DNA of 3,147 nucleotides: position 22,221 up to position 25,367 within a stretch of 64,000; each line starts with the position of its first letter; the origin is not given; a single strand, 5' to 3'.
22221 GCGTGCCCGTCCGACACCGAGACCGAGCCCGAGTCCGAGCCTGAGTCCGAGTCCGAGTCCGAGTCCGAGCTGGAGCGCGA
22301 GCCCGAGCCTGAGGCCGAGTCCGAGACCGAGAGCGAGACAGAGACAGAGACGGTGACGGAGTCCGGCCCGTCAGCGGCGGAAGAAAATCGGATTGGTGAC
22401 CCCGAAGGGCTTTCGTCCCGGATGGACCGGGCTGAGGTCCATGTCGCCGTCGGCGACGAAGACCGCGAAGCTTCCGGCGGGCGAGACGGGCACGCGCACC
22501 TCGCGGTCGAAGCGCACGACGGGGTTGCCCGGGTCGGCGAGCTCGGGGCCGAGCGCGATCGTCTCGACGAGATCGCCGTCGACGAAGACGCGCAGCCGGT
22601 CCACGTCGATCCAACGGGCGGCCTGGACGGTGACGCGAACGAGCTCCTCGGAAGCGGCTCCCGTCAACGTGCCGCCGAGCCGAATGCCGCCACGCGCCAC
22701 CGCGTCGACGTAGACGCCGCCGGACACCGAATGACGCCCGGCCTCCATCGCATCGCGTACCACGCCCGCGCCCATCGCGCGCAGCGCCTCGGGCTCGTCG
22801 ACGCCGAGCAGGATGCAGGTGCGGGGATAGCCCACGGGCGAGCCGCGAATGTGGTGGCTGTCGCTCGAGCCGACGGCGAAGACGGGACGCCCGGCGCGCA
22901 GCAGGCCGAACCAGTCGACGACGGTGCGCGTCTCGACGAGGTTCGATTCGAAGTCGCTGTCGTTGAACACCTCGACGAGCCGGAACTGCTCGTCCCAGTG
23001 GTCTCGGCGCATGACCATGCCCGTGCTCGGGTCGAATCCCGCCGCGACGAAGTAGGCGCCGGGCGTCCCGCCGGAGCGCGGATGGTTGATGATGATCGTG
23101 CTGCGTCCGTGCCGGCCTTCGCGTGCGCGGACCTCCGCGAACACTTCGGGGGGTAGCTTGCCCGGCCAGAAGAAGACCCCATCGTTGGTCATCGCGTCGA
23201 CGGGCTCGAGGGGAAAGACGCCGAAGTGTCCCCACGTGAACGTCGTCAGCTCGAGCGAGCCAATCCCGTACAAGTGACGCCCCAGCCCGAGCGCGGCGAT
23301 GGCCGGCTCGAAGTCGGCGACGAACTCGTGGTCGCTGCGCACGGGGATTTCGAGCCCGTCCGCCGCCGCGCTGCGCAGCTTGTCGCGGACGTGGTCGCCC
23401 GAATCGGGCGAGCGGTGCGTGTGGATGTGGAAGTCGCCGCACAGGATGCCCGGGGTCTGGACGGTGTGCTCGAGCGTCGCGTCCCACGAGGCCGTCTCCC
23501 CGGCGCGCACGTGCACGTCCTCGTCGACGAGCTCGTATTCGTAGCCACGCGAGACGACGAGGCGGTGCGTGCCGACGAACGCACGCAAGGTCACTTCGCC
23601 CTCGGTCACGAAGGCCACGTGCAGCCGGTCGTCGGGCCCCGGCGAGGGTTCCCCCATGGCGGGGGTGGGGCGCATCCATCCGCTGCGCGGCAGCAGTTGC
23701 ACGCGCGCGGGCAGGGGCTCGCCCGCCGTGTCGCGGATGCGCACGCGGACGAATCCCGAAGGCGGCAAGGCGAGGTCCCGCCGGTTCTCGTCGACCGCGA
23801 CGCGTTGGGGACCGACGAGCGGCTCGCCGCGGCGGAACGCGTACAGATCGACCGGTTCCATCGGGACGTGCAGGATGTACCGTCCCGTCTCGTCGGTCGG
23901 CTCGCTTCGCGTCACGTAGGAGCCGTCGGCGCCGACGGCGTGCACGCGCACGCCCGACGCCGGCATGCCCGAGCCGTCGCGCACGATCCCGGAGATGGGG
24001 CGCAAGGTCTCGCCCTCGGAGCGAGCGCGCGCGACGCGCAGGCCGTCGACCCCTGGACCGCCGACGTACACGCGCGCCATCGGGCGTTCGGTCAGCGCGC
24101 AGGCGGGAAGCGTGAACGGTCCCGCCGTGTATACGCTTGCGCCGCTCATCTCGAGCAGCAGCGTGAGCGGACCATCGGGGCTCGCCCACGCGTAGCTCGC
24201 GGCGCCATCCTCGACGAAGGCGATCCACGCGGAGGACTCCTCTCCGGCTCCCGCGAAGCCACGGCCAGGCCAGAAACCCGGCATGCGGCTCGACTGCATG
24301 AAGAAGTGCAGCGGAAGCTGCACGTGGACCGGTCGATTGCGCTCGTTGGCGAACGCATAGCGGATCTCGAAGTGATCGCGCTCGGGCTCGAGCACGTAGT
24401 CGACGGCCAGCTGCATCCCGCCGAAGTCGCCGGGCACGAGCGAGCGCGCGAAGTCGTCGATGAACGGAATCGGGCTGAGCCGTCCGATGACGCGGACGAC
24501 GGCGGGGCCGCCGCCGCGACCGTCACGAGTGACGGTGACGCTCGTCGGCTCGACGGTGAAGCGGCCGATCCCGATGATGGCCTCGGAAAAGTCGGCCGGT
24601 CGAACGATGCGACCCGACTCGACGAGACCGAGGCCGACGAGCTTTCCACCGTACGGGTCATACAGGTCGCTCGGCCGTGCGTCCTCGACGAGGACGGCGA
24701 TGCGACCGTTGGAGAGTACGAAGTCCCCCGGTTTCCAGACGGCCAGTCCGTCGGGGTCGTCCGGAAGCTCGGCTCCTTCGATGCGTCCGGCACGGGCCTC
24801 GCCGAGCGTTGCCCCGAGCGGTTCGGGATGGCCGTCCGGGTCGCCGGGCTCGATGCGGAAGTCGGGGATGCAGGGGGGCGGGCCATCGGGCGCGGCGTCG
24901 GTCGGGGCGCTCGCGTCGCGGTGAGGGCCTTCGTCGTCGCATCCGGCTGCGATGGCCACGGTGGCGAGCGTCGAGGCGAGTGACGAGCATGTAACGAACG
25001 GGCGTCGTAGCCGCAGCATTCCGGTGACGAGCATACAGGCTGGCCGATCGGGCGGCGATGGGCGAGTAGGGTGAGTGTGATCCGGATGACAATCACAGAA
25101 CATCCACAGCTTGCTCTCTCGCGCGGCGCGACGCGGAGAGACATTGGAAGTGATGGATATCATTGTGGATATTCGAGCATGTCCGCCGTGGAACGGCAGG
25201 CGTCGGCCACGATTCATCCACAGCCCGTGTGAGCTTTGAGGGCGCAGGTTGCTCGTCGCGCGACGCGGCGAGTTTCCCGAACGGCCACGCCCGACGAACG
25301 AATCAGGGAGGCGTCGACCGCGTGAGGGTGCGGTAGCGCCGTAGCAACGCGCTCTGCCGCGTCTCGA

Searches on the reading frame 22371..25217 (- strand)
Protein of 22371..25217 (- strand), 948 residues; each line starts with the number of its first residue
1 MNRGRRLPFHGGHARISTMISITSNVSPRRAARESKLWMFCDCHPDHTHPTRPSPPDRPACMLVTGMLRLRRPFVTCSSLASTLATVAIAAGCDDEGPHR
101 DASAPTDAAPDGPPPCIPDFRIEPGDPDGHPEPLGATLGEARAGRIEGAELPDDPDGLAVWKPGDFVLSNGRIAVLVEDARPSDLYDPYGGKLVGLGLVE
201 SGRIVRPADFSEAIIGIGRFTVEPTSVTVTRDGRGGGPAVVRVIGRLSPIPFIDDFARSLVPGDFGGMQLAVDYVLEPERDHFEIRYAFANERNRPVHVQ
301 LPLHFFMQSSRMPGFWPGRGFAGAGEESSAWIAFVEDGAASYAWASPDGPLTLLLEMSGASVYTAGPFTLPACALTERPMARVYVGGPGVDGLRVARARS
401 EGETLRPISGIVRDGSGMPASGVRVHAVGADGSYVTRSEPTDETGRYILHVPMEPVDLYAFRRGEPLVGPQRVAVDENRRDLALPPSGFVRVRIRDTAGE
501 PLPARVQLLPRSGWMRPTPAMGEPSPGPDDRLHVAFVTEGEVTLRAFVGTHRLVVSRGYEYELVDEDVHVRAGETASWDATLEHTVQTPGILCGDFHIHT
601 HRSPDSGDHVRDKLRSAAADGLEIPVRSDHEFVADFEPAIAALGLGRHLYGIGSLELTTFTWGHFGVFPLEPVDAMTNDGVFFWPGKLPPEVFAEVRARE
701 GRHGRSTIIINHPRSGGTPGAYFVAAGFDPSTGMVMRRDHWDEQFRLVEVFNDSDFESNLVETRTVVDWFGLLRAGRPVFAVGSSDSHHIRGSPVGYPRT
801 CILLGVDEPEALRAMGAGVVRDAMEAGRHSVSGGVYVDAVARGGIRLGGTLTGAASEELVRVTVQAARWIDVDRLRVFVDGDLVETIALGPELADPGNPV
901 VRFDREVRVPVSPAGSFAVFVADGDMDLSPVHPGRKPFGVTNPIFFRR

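Call 16: search_protein_families(library=pfam, proteins=[window:22371-25217:-], max_evalue=0.01)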
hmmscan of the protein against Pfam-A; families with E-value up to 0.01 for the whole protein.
window:22371-25217:- (948 aa): 1 family
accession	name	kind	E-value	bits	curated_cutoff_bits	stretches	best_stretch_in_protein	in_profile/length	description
PF13620.12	CarboxypepD_reg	-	7.4e-08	33.1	32.3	1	408-464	2-58/82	Carboxypeptidase regulatory-like domain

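Call 43: find_encoding_contigs(protein=window:22371-24959:-, flank=10000, max_places=1)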
Protein window:22371-24959:- (862 aa): 1 contig read that carries it; 1 place shown.
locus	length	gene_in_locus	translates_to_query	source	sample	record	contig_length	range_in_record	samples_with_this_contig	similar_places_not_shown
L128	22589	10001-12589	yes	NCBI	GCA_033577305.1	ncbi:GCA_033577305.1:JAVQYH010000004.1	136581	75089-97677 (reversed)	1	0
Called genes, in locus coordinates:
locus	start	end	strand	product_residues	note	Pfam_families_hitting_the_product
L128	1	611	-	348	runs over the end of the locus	PF10503:Esterase_PHB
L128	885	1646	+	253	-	PF00106:adh_short, PF23441:SDR, PF08659:KR, PF13561:adh_short_C2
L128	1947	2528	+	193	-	-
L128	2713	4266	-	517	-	PF00221:Lyase_aromatic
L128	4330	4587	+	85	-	-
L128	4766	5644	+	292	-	PF00557:Peptidase_M24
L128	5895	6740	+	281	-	-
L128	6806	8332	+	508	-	PF01979:Amidohydro_1, PF07969:Amidohydro_3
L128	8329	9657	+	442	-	PF07969:Amidohydro_3, PF01979:Amidohydro_1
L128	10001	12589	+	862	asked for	PF13620:CarboxypepD_reg (faint)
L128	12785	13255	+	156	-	PF00376:MerR, PF13411:MerR_1, PF09278:MerR-DNA-bind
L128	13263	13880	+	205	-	PF01227:GTP_cyclohydroI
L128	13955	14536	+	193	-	-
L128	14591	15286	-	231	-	-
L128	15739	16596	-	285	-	PF01497:Peripla_BP_2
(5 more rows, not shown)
